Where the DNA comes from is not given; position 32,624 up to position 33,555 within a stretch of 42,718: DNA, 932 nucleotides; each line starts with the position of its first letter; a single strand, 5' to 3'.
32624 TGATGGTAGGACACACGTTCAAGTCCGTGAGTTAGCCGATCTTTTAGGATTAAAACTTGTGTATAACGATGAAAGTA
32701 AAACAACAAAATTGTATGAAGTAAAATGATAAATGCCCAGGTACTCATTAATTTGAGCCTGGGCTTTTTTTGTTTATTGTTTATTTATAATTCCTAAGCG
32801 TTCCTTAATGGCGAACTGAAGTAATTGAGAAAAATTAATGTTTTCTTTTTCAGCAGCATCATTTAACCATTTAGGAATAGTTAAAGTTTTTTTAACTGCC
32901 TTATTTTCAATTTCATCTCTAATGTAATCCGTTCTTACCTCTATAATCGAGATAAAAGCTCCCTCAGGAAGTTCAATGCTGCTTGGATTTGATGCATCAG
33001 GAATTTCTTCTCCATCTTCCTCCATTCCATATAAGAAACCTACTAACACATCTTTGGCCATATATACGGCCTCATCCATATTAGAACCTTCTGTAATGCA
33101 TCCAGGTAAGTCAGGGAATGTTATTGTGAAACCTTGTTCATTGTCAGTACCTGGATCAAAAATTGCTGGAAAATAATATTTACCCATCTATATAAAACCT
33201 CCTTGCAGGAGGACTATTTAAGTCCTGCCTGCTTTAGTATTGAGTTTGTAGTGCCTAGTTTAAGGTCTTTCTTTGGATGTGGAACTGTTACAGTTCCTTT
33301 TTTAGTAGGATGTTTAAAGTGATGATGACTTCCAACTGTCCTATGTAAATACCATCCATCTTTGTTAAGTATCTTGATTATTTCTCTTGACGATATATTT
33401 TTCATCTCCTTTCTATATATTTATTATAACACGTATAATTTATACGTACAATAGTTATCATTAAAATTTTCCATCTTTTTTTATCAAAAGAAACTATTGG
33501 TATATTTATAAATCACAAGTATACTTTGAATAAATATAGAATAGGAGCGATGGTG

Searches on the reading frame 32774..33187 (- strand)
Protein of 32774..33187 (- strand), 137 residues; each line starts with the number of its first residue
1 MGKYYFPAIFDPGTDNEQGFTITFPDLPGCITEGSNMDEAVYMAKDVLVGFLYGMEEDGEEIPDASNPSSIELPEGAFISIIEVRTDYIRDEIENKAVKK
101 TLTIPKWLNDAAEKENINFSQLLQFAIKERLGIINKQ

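Call 20: search_protein_families(library=ncbifam, proteins=[window:32774-33187:-], max_evalue=0.01)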
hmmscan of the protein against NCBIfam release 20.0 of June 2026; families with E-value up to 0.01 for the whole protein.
window:32774-33187:- (137 aa): 0 families

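Call 21: search_protein_families(library=phrogs, proteins=[window:32774-33187:-], max_evalue=0.001)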
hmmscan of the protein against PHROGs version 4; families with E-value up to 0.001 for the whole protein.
window:32774-33187:- (137 aa): 2 families
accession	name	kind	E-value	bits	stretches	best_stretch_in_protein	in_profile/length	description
phrog_497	-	moron, auxiliary metabolic gene and host takeover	1.6e-41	143.9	1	3-133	10-142/342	toxin-antitoxin system HicB-like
phrog_11958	-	unknown function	1.5e-11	45.3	1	6-66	4-63/84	-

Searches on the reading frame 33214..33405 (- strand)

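Call 20: search_protein_families(library=ncbifam, proteins=[window:33214-33405:-], max_evalue=0.01)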
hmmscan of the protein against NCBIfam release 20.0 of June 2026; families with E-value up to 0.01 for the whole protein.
window:33214-33405:- (63 aa): 0 families

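Call 21: search_protein_families(library=phrogs, proteins=[window:33214-33405:-], max_evalue=0.001)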
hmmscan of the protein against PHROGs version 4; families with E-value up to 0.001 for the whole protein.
window:33214-33405:- (63 aa): 2 families
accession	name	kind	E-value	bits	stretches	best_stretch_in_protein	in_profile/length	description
phrog_353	-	moron, auxiliary metabolic gene and host takeover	2.9e-26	92.3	1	1-63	2-66/73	toxin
phrog_38117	-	unknown function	1.7e-21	77.7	1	4-62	81-139/139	-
